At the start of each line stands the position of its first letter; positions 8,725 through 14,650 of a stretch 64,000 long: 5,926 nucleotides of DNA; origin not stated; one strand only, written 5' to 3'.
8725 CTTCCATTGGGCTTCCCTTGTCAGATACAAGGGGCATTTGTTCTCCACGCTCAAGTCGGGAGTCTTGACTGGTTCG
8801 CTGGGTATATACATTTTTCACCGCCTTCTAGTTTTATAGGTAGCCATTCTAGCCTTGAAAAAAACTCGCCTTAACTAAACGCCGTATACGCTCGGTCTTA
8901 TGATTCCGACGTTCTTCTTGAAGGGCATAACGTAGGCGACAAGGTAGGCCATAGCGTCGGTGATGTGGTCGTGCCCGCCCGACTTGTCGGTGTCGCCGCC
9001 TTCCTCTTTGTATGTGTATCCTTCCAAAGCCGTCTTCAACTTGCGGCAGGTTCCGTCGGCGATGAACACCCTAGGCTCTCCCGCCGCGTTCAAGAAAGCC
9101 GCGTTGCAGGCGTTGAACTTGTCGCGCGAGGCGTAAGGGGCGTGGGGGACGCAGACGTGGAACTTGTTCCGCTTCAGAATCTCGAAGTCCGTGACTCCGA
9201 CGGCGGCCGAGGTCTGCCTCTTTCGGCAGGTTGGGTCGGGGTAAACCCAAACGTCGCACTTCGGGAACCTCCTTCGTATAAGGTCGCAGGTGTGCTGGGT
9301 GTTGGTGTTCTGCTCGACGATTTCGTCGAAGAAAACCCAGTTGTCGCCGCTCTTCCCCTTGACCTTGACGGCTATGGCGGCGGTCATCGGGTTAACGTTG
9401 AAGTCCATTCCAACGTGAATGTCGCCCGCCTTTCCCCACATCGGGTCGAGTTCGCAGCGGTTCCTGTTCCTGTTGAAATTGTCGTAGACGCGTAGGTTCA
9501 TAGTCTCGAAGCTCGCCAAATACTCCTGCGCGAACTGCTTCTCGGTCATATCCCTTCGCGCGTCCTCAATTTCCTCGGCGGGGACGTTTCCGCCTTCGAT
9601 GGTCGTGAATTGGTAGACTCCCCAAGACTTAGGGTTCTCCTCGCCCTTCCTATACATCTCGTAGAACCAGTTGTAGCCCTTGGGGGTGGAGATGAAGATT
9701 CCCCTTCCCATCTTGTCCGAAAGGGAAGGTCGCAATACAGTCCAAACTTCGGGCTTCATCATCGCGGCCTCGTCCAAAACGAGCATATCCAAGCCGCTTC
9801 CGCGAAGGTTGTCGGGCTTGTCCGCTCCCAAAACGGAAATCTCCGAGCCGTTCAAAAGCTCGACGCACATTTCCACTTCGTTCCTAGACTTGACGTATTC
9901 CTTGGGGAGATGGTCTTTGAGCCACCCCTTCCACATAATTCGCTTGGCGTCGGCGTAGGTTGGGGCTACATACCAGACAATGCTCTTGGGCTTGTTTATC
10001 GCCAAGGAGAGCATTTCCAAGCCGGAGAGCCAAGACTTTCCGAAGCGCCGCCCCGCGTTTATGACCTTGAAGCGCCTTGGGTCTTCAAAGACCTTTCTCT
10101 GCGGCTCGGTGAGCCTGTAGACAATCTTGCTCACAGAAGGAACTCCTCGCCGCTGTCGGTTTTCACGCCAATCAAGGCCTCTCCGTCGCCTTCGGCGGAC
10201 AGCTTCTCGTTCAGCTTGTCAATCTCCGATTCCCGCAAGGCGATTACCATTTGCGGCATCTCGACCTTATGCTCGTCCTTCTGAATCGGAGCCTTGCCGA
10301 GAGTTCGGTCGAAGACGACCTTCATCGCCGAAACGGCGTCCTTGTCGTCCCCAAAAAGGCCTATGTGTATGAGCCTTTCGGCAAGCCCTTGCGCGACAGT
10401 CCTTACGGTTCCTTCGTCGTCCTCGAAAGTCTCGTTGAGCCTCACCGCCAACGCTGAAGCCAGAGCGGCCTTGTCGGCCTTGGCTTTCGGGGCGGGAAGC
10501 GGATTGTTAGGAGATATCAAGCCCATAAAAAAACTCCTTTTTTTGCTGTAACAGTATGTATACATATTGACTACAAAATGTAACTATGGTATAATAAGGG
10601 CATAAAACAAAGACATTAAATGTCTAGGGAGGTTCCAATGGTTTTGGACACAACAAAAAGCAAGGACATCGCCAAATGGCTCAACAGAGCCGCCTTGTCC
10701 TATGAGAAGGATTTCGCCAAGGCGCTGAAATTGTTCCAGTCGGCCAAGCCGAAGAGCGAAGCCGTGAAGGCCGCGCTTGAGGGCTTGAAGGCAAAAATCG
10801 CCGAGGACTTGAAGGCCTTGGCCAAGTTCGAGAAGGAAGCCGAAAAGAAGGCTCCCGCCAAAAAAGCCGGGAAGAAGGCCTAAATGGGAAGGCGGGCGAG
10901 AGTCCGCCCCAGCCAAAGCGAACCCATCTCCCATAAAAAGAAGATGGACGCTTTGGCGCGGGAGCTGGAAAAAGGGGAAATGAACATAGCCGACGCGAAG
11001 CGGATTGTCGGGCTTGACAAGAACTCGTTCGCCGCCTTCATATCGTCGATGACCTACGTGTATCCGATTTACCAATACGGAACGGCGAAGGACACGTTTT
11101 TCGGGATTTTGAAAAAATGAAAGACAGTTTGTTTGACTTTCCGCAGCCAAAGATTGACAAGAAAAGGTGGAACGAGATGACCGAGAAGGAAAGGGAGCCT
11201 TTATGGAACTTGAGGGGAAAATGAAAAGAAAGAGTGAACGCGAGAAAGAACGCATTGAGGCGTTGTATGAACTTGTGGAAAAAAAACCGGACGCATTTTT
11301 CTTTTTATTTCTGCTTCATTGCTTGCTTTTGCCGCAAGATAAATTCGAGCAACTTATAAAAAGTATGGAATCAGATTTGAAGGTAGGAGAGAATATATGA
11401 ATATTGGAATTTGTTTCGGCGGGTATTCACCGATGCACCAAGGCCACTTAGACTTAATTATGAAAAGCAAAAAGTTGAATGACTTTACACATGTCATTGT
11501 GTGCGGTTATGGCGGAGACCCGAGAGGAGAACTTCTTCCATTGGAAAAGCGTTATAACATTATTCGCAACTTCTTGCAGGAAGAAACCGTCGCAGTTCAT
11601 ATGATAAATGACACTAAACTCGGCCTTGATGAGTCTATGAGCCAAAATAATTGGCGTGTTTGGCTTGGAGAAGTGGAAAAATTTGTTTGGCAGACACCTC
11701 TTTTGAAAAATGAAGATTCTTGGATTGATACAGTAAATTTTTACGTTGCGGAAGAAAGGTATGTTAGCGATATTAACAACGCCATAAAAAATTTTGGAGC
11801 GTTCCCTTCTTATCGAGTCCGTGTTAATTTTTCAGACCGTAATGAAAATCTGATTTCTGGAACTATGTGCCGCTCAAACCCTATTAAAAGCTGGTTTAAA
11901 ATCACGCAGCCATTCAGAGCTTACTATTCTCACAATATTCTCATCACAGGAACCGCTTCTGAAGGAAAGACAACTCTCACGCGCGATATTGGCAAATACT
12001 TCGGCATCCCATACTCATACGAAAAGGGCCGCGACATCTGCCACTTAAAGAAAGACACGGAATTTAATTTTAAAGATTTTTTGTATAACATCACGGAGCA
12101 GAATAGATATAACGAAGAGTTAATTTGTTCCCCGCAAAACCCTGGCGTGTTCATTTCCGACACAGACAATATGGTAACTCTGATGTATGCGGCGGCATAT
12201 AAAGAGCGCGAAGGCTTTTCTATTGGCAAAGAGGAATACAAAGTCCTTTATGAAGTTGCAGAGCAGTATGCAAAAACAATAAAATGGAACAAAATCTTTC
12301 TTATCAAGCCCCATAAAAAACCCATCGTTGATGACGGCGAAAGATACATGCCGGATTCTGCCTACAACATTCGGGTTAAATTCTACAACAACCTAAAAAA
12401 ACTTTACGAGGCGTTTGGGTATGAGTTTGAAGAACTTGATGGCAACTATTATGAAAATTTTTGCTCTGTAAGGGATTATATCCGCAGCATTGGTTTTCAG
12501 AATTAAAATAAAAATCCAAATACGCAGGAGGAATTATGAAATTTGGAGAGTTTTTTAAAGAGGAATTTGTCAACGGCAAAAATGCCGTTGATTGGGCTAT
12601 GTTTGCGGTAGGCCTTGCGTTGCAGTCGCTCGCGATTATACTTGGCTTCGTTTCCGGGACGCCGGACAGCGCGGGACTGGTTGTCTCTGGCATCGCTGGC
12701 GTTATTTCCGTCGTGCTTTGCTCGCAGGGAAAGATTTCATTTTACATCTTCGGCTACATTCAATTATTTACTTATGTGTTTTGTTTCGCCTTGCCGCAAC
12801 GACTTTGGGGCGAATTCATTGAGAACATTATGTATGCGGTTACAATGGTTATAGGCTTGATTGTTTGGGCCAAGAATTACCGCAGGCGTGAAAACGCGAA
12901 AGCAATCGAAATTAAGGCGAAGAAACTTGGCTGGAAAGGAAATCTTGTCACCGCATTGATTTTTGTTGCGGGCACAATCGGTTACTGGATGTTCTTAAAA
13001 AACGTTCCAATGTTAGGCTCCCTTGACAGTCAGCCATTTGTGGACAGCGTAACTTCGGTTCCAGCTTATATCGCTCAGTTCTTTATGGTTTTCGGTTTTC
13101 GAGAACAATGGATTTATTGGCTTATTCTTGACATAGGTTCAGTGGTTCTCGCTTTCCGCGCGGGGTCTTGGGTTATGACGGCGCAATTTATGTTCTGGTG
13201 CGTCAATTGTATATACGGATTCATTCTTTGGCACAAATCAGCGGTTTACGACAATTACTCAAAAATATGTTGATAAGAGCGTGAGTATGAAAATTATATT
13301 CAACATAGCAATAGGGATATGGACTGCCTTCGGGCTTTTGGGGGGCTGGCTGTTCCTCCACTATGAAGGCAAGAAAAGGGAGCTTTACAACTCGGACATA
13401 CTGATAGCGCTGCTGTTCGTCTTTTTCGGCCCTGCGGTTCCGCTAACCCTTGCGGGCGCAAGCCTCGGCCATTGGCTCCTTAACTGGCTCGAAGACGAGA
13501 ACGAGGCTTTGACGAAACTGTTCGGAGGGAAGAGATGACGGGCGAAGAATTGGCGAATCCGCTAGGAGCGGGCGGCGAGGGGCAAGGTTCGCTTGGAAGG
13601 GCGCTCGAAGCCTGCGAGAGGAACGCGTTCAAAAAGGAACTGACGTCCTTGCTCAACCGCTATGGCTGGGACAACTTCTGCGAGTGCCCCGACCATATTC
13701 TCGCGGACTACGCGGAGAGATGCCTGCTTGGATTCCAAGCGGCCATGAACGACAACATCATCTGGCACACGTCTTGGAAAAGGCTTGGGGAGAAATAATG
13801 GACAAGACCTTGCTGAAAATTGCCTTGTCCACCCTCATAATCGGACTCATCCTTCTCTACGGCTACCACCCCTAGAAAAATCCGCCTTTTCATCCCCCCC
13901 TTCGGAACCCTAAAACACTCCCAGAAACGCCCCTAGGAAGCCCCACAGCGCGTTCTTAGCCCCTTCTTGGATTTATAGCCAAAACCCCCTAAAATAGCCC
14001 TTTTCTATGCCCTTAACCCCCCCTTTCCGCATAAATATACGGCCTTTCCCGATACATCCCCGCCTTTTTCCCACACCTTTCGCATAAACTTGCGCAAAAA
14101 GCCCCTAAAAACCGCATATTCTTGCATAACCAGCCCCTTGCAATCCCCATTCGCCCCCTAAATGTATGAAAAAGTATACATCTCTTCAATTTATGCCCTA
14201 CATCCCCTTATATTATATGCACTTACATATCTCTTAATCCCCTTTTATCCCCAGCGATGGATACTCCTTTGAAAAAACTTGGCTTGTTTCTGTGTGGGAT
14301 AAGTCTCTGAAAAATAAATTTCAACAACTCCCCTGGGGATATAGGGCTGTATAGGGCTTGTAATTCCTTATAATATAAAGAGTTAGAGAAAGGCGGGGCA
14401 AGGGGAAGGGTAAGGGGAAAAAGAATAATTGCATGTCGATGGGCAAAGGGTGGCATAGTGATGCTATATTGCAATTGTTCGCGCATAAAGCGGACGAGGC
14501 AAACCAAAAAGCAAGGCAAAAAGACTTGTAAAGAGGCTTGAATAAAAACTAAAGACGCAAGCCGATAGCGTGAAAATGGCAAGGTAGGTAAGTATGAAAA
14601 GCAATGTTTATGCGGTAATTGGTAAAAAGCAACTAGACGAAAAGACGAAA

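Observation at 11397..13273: Phage-encoded NadR-like enzyme plus PnuC-like transporter: a nicotinamide-riboside route to NAD+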

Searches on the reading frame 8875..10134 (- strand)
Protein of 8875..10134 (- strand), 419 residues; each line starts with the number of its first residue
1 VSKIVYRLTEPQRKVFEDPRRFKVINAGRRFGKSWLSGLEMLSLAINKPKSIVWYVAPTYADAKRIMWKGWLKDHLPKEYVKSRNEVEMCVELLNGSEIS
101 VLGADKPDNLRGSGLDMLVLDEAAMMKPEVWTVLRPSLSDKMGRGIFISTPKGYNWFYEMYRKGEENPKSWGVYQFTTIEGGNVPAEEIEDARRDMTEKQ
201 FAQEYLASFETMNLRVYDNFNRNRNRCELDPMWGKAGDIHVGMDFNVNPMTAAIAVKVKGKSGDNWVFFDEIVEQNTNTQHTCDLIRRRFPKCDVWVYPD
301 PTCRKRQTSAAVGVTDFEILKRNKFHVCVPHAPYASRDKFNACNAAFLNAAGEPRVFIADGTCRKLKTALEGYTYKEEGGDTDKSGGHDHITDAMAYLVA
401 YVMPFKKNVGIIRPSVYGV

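Call 11: search_protein_families(library=phrogs, proteins=[window:8875-10134:-], max_evalue=0.00001)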
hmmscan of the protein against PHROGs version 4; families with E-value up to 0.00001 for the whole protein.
window:8875-10134:- (419 aa): 6 families
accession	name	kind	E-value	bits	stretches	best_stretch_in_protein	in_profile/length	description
phrog_2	-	head and packaging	2e-55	189.9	1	4-410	262-601/807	terminase large subunit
phrog_10250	-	head and packaging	2.1e-32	113.7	1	193-409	2-222/228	terminase large subunit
phrog_7579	-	head and packaging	3.1e-19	70.1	1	13-210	10-214/239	terminase large subunit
phrog_38319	-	unknown function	1.1e-07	32.6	1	7-254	5-268/271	-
phrog_979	-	head and packaging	1.3e-07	31.7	1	2-220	148-377/642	terminase large subunit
phrog_675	-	head and packaging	9.3e-07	28.5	1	6-152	41-192/576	terminase large subunit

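Call 36: find_related_loci(query=window:8875-10131:-, collection=viral_contigs, flank=10000)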
Query window:8875-10131:- (418 aa) in viral_contigs; peptide patterns used: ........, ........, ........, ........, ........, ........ (x = any residue, [..] = any of these).
375 stretches matched a pattern; 375 encode a relative of the query (tblastn E <= 1e-3); the best 80 are kept; 80 distinct loci.
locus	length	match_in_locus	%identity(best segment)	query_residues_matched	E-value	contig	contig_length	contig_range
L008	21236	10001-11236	52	4-418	2e-147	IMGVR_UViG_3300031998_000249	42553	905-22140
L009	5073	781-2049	51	4-418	9e-143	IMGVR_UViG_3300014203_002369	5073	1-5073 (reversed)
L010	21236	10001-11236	51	5-418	1e-140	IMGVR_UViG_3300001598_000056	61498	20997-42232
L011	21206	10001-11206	51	8-418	2e-129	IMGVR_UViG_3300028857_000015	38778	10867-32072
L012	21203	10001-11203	51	8-418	8e-129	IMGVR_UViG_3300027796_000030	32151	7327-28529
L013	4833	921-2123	51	8-418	5e-130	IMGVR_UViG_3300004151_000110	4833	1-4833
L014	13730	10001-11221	50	2-418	6e-126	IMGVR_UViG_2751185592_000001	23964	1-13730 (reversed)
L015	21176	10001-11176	51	4-404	1e-125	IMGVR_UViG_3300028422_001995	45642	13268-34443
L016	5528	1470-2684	49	4-418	9e-126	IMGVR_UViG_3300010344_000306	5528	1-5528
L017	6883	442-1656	49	4-418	2e-125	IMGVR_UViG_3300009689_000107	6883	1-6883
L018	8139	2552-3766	48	4-418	2e-124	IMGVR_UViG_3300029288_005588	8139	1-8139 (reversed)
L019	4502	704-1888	50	3-404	6e-125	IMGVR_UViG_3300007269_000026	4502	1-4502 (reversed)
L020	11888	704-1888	50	3-404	2e-123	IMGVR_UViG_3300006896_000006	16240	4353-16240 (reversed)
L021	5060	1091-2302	50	1-411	4e-124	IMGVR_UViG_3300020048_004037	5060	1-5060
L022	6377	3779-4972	48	5-411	2e-121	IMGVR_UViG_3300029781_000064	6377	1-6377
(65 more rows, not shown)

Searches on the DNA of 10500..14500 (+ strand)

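Call 6: search_dna_similar(query=window:10500-14500:+, collection=phages, mode=near, max_rows=20)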
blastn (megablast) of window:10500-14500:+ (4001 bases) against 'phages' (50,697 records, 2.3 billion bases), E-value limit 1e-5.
No match.

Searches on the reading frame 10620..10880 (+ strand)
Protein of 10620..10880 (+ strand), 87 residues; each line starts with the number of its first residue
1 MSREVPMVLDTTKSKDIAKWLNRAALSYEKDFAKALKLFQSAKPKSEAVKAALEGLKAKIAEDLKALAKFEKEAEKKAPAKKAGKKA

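Call 3: search_protein_families(library=pfam, proteins=[window:10620-10880:+], max_evalue=0.01)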
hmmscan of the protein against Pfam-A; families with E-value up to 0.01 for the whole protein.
window:10620-10880:+ (87 aa): 0 families

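Call 5: search_protein_families(library=phrogs, proteins=[window:10620-10880:+], max_evalue=0.001)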
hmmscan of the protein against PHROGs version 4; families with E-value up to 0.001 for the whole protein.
window:10620-10880:+ (87 aa): 0 families

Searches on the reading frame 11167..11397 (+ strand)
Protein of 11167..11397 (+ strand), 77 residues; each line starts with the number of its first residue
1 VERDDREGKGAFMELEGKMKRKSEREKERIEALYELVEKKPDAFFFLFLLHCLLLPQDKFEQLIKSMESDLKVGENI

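Call 3: search_protein_families(library=pfam, proteins=[window:11167-11397:+], max_evalue=0.01)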
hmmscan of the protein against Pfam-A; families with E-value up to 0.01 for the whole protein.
window:11167-11397:+ (77 aa): 0 families

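Call 85: search_protein_families(library=pfam, proteins=[window:11203-11397:+], max_evalue=0.01)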
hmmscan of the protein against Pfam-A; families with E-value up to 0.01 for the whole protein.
window:11203-11397:+ (65 aa): 0 families
